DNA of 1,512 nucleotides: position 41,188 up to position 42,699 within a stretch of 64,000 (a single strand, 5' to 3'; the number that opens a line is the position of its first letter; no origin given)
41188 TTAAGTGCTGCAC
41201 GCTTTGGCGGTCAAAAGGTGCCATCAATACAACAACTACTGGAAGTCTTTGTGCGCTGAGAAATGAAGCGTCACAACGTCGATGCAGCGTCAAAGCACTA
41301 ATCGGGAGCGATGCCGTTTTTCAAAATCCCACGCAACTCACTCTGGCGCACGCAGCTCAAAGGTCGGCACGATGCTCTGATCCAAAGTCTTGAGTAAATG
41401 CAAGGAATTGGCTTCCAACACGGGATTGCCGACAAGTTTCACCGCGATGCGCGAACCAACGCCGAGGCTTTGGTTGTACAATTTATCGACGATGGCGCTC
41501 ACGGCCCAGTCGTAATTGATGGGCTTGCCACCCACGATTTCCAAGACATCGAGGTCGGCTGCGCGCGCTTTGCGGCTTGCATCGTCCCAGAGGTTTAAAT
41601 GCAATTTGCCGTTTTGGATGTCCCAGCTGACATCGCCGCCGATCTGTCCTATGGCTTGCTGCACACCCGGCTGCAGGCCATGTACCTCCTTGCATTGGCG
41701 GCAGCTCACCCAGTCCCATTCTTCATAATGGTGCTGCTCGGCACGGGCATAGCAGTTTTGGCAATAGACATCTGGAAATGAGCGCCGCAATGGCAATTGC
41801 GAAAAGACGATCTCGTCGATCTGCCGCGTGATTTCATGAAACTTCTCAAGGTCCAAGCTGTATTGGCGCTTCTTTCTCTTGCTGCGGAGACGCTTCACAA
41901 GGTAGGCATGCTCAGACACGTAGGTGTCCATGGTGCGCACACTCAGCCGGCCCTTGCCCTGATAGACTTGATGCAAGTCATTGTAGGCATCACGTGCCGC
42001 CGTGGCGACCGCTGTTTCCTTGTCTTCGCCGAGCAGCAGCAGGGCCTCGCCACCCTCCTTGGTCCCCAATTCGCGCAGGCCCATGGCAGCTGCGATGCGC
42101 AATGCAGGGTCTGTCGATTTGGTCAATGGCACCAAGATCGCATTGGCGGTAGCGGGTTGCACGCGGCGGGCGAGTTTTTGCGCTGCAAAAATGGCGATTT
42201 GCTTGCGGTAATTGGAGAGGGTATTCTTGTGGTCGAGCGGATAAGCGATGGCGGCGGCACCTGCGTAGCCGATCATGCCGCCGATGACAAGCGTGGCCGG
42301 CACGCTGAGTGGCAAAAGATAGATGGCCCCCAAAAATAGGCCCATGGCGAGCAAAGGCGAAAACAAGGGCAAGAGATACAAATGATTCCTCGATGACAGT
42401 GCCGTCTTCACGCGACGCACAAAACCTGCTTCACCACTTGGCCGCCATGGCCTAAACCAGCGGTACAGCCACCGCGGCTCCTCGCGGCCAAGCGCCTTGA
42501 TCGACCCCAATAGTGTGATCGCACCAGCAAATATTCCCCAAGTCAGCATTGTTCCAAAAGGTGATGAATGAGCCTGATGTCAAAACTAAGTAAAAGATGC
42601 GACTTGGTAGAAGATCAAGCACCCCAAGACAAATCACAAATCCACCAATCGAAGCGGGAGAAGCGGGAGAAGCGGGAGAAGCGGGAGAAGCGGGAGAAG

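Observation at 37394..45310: Six-gene tandem array of an unrecognised TM + HEAT + zinc-ribbon + conserved C-terminal-domain protein family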

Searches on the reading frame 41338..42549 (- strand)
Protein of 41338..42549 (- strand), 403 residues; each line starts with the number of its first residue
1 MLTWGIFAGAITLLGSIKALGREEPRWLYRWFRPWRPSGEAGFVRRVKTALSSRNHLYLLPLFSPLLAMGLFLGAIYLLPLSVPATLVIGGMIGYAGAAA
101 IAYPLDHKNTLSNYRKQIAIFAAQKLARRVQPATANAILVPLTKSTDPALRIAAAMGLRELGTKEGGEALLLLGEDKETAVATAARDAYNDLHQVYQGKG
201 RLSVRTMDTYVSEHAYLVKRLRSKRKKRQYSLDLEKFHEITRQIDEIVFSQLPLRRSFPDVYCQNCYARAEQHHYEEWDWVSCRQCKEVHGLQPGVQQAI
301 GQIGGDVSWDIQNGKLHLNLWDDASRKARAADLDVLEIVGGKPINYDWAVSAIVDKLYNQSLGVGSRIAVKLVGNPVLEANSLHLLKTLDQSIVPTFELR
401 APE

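Call 4: search_protein_families(library=pfam, proteins=[window:41338-42549:-], max_evalue=1)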
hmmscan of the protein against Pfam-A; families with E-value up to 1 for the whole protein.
window:41338-42549:- (403 aa): 3 families
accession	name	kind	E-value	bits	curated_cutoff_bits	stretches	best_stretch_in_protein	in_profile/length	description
PF13646.12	HEAT_2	-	1e-06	29.3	27.7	1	115-188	13-86/88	HEAT repeats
PF06177.16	QueT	-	0.009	16.8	33.7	1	56-143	33-105/141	QueT transporter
PF03130.22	HEAT_PBS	-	0.42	11.8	20.9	0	150-171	1-22/27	PBS lyase HEAT-like repeat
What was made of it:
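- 41338..42549 (-): paralog 4 (403 aa). Its domains map as follows: TM 42205-42549, HEAT 41950-42204, helical linker 41779-41949, zinc ribbon 41668-41778, alpha/beta CTD 41380-41667. HEAT_2 29.3 bits against a 27.7 cutoff (call 4).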

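Call 8: find_homologous_proteins(query=window:41338-42549:-)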
Query window:41338-42549:- (403 aa): 28 proteins with E <= 0.001 among 8000 candidates.
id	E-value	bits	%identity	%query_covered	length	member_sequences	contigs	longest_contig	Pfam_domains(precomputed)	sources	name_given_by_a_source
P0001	2.8e-245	832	91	100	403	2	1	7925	PF13646.13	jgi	jgi:hypothetical protein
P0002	5.3e-186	637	69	99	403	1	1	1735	-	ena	-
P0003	2.7e-181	621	69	98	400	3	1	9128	PF13646.13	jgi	jgi:hypothetical protein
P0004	1.1e-173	596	65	98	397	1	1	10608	PF13646.13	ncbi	-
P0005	1.8e-169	582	67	95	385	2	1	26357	PF13646.13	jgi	jgi:hypothetical protein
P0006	2.0e-168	579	66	96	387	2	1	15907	-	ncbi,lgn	-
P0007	2.9e-166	572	65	98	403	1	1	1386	-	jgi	jgi:hypothetical protein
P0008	1.4e-108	382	47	98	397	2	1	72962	PF13646.13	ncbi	-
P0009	2.1e-99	352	44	94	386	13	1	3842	PF13646.13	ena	-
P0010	3.6e-94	334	59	64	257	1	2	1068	-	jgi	jgi:hypothetical protein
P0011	1.1e-90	323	42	98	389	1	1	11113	PF13646.13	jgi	jgi:hypothetical protein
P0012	1.8e-90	322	55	67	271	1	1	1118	PF13646.13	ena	-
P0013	3.3e-85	305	42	97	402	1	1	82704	PF13646.13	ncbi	ncbi:MAG: HEAT repeat domain-containing protein [Bacteroidia bacterium]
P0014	5.6e-85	304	43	97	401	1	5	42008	PF13646.13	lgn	-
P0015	1.6e-82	296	42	97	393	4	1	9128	-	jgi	jgi:hypothetical protein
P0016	8.9e-81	290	40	96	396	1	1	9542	PF13646.13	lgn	-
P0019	1.1e-69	254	38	92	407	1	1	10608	PF13646.13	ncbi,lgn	-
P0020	7.7e-69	251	43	69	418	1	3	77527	-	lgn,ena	-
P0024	6.8e-55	205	35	89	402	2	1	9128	PF13646.13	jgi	jgi:hypothetical protein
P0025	7.1e-55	205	33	89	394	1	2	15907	PF13646.13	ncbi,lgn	-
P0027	1.1e-34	139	29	90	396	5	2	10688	PF13646.13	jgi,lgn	jgi:hypothetical protein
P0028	2.3e-17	82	29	50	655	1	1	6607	PF02985.29,PF13646.13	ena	-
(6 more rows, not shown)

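Call 12: find_encoding_contigs(protein=P0013, flank=10000, max_places=3)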
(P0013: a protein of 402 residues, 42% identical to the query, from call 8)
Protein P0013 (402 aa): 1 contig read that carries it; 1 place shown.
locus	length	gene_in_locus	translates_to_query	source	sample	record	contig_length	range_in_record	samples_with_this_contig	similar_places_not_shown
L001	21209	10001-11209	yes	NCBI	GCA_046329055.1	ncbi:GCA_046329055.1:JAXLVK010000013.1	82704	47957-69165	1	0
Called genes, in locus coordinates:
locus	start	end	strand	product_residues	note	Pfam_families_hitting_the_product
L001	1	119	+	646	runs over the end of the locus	PF13585:CHU_C (weak)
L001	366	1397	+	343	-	PF05721:PhyH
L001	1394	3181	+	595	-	PF05721:PhyH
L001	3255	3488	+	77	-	-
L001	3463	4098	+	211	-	-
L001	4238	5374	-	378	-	PF16822:ALGX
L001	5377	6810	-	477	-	PF03062:MBOAT, PF13813:MBOAT_2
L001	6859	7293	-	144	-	-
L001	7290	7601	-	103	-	-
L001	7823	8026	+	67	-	-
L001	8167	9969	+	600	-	PF16655:PhoD_N, PF09423:PhoD, PF18962:Por_Secre_tail (weak)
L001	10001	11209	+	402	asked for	PF13646:HEAT_2 (weak)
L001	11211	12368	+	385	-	PF13646:HEAT_2 (weak)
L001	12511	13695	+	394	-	PF13646:HEAT_2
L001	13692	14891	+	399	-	PF13646:HEAT_2 (weak)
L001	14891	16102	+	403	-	-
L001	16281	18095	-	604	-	-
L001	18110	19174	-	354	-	PF19993:DO-GTPase2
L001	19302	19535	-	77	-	-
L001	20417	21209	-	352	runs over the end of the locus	-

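Call 13: find_encoding_contigs(protein=P0008, flank=10000, max_places=3)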
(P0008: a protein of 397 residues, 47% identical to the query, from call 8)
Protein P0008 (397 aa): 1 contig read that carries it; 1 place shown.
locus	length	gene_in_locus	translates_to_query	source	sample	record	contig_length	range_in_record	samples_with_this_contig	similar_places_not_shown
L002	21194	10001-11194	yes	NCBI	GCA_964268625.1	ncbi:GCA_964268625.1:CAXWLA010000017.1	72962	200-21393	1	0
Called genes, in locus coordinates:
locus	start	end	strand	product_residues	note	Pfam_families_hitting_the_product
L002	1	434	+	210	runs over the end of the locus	?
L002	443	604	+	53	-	-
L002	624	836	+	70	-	PF03994:DUF350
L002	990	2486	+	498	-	PF01564:Spermine_synth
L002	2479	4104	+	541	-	PF00890:FAD_binding_2 (weak), PF01266:DAO, PF01593:Amino_oxidase, PF13450:NAD_binding_8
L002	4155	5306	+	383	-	-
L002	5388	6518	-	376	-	PF16822:ALGX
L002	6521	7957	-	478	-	PF03062:MBOAT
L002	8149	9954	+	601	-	PF16655:PhoD_N, PF09423:PhoD, PF18962:Por_Secre_tail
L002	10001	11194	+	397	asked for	PF13646:HEAT_2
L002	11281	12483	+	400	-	-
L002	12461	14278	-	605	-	-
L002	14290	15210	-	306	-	PF19993:DO-GTPase2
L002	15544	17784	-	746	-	PF00656:Peptidase_C14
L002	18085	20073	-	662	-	PF05593:RHS_repeat (faint), PF25023:TEN_YD-shell (faint), PF00656:Peptidase_C14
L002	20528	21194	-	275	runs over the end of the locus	PF18962:Por_Secre_tail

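Call 14: find_encoding_contigs(protein=P0020, flank=10000, max_places=3)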
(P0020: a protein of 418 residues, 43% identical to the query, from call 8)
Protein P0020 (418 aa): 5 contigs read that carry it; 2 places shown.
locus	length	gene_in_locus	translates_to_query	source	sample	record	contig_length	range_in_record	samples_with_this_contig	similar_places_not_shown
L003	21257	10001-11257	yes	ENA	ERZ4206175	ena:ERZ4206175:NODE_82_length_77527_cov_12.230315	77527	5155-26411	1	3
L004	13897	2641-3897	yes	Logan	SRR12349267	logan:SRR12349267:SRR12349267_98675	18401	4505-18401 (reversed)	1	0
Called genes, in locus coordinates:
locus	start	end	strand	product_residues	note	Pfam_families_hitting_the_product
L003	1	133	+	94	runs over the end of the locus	-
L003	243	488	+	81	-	PF05164:ZapA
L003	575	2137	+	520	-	PF12072:RNase_Y_N, PF00013:KH_1 (weak), PF08668:HDOD (faint), PF01966:HD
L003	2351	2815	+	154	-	-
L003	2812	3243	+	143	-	-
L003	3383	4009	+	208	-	PF13785:DUF4178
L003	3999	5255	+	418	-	PF13785:DUF4178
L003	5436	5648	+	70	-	PF03994:DUF350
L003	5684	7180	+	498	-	PF01564:Spermine_synth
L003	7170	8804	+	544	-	PF00890:FAD_binding_2 (faint), PF01266:DAO (weak), PF01593:Amino_oxidase, PF13450:NAD_binding_8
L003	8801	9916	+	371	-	-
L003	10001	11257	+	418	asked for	-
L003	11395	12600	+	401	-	-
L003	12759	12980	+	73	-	PF01176:eIF-1a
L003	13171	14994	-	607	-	-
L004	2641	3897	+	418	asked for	-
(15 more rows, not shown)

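Call 15: find_encoding_contigs(protein=P0014, flank=10000, max_places=3)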
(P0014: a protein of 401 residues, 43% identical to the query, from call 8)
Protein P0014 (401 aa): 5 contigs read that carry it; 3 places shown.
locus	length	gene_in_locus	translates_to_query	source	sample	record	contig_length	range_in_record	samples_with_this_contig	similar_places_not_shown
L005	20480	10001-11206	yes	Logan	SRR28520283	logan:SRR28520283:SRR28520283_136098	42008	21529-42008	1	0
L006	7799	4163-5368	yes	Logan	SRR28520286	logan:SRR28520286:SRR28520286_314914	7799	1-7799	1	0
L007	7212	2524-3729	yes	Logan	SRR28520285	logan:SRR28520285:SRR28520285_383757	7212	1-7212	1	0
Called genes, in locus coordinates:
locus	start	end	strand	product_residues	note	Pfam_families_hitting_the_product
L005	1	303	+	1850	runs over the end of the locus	PF18962:Por_Secre_tail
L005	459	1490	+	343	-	PF05721:PhyH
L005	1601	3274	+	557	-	PF05721:PhyH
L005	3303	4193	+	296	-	-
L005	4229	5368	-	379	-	PF16822:ALGX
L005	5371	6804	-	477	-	PF03062:MBOAT, PF13813:MBOAT_2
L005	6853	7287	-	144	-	-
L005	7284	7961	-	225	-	PF13274:SocA_Panacea (weak)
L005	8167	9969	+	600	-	PF16655:PhoD_N, PF09423:PhoD, PF18962:Por_Secre_tail (weak)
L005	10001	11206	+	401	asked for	PF13646:HEAT_2 (faint)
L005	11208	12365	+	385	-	PF13646:HEAT_2 (weak)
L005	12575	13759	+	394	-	PF13646:HEAT_2 (weak)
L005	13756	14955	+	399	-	PF13646:HEAT_2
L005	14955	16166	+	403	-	-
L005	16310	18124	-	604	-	-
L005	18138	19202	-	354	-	PF19993:DO-GTPase2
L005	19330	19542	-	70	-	-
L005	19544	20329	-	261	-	PF01972:SDH_protease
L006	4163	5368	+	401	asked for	PF13646:HEAT_2 (faint)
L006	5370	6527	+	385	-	PF13646:HEAT_2 (weak)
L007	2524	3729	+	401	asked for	PF13646:HEAT_2 (faint)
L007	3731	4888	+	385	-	PF13646:HEAT_2 (weak)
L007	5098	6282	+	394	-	PF13646:HEAT_2 (weak)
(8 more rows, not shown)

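Call 17: search_protein_families(library=pfam, proteins=[P0028], max_evalue=0.01)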
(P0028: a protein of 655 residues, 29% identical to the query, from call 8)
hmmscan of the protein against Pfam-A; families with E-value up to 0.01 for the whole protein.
P0028 (655 aa): 2 families
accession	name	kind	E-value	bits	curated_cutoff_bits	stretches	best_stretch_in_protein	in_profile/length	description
PF13646.12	HEAT_2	-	3e-25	88.8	27.7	5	208-290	4-87/88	HEAT repeats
PF02985.28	HEAT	-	1.7e-10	40.5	23.5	0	238-258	3-23/31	HEAT repeat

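Call 40: search_protein_families(library=ncbifam, proteins=[window:41341-42549:-], max_evalue=0.01)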
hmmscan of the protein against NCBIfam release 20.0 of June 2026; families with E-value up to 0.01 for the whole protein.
window:41341-42549:- (403 aa): 1 family
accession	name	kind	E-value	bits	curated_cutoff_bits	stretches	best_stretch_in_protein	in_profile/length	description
NF045915.1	PhycobilmeDegNblB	equivalog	0.0031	17.1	300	1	128-187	26-89/214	phycobilisome degradation protein NblB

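Call 41: search_protein_families(library=padloc, proteins=[window:41341-42549:-], max_evalue=0.01)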
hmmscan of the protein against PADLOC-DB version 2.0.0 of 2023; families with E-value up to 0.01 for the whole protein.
window:41341-42549:- (403 aa): 1 family
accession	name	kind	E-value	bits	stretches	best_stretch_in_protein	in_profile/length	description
PDLC02919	HEAT-ARM_XIII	-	0.00016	17.2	1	112-194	557-638/1972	-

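Call 42: predict_structure(alignment_id=A3)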
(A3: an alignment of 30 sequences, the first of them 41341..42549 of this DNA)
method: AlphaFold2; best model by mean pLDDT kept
length: 403 residues; sequences in the alignment: 30
mean_pLDDT: 88.5   pTM: 0.81
mean pLDDT of the five models: 88.5, 87.3, 87.0, 86.9, 86.0
residues with pLDDT >= 90: 250; 70-90: 127; 50-70: 17; < 50: 9
segments of 3 or more residues with pLDDT < 50: 397-403
pLDDT, mean of each block of 10 residues (from residue 1): 90 84 71 77 91 81 87 89 87 91 79 89 93 96 95 97 96 97 98 92 95 93 78 91 95 94 95 93 95 95 92 94 90 92 90 88 66 89 89 60 43
secondary structure, 60 per line:
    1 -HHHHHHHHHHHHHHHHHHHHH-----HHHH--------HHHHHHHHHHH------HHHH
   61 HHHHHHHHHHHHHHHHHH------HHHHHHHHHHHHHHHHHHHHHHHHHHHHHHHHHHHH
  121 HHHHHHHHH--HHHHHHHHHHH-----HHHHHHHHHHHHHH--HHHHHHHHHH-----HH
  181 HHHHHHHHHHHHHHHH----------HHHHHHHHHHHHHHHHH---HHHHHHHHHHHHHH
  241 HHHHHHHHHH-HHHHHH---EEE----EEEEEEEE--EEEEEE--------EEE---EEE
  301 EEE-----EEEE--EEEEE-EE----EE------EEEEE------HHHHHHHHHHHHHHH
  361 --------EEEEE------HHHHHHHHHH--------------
elements in order: H2-22 H28-31 H40-50 H57-78 H85-129 H132-142 H148-161 H164-173 H179-196 H207-223 H227-250 H252-257 E261-263 E268-275 E278-283 E292-294 E298-303 E309-312 E315-319 E335-339 H346-360 E369-373 H380-389
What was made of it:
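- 41338..42549 (-): Full-length AlphaFold model pLDDT 88.5, pTM 0.81 (call 42).
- On HEAT repeat (Pfam PF13646 HEAT_2): AlphaFold shows four short paired helices at residues 132-196 (call 42).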

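Call 45: find_encoding_contigs(protein=P0027, flank=10000, max_places=2)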
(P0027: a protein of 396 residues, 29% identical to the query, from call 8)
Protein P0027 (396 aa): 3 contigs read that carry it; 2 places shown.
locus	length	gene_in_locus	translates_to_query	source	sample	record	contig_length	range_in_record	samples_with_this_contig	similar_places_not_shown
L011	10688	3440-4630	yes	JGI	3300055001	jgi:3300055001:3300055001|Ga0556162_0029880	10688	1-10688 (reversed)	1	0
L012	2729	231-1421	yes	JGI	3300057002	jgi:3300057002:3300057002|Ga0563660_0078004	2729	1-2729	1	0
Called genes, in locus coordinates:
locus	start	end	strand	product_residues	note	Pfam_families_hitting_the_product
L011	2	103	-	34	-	?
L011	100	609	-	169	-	PF12158:DUF3592 (weak)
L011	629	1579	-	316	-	-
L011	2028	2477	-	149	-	PF01272:GreA_GreB (weak)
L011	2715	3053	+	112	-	-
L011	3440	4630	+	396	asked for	PF13646:HEAT_2 (weak)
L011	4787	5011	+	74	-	-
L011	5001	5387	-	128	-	PF14112:DUF4284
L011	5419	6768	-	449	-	-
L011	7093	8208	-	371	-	-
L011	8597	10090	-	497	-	PF14312:FG-GAP_2 (faint), PF18962:Por_Secre_tail (weak)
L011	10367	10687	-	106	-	?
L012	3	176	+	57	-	?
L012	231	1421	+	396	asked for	PF13646:HEAT_2 (weak)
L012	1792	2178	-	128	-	PF14112:DUF4284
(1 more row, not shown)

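Call 46: find_encoding_contigs(protein=P0028, flank=10000, max_places=2)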
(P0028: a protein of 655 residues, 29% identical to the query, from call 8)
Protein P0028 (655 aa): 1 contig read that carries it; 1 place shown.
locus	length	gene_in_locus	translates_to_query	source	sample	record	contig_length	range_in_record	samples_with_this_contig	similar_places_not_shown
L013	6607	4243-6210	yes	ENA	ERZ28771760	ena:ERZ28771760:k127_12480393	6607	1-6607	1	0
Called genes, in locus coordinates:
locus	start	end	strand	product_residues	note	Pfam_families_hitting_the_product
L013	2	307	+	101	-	?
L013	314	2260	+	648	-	PF13646:HEAT_2 (faint)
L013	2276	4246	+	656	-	PF13646:HEAT_2 (faint)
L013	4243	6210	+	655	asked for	PF02985:HEAT (faint), PF13646:HEAT_2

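Call 51: find_related_loci(query=A3, collection=genome_contigs, flank=10000)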
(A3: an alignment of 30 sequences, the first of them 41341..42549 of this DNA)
Query A3 (403 aa) in genome_contigs; peptide patterns used: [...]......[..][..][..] (x = any residue, [..] = any of these).
20 stretches matched a pattern; 10 encode a relative of the query (tblastn E <= 1e-3); 9 distinct loci.
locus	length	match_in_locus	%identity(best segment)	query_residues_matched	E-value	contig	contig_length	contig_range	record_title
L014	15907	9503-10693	67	1-397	0e+0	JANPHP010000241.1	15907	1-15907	MAG: Bacteroidota bacterium isolate VAR_69_concoct_374_sub VAR_69_k141_3725788, whole genome shotgun sequence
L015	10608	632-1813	65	1-394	0e+0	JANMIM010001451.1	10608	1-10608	MAG: Bacteroidota bacterium isolate OTE_70_concoct_362_sub OTE_70_k141_3928315, whole genome shotgun sequence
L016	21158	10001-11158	42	2-392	8e-92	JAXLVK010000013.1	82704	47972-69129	MAG: Bacteroidia bacterium isolate STL-BAC54 C1.71.fa-13, whole genome shotgun sequence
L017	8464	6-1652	35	2-390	8e-63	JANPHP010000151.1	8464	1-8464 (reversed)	MAG: Bacteroidota bacterium isolate VAR_69_concoct_374_sub VAR_69_k141_2421797, whole genome shotgun sequence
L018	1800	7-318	50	291-394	7e-26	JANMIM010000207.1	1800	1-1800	MAG: Bacteroidota bacterium isolate OTE_70_concoct_362_sub OTE_70_k141_535216, whole genome shotgun sequence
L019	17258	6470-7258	29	132-387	8e-25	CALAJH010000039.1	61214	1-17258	MAG: uncultured Bacteroidia bacterium isolate N1_Bin_Bin_164_1 genome assembly, contig: c_000001945163, whole genome sho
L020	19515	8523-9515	25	67-391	5e-21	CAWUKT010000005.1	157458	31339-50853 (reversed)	MAG: uncultured bacterium isolate SRR17458630_binner123_3_1705322953 genome assembly, contig: ERZ21854009.5, whole genom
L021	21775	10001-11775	35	251-403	2e-16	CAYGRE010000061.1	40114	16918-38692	MAG TPA_asm: uncultured Bacteroidia bacterium isolate ERP117304_co3_177 genome assembly, contig: NODE_1496_length_40114_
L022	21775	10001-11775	35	251-403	2e-16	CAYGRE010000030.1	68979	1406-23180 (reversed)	MAG TPA_asm: uncultured Bacteroidia bacterium isolate ERP117304_co3_177 genome assembly, contig: NODE_591_length_68979_c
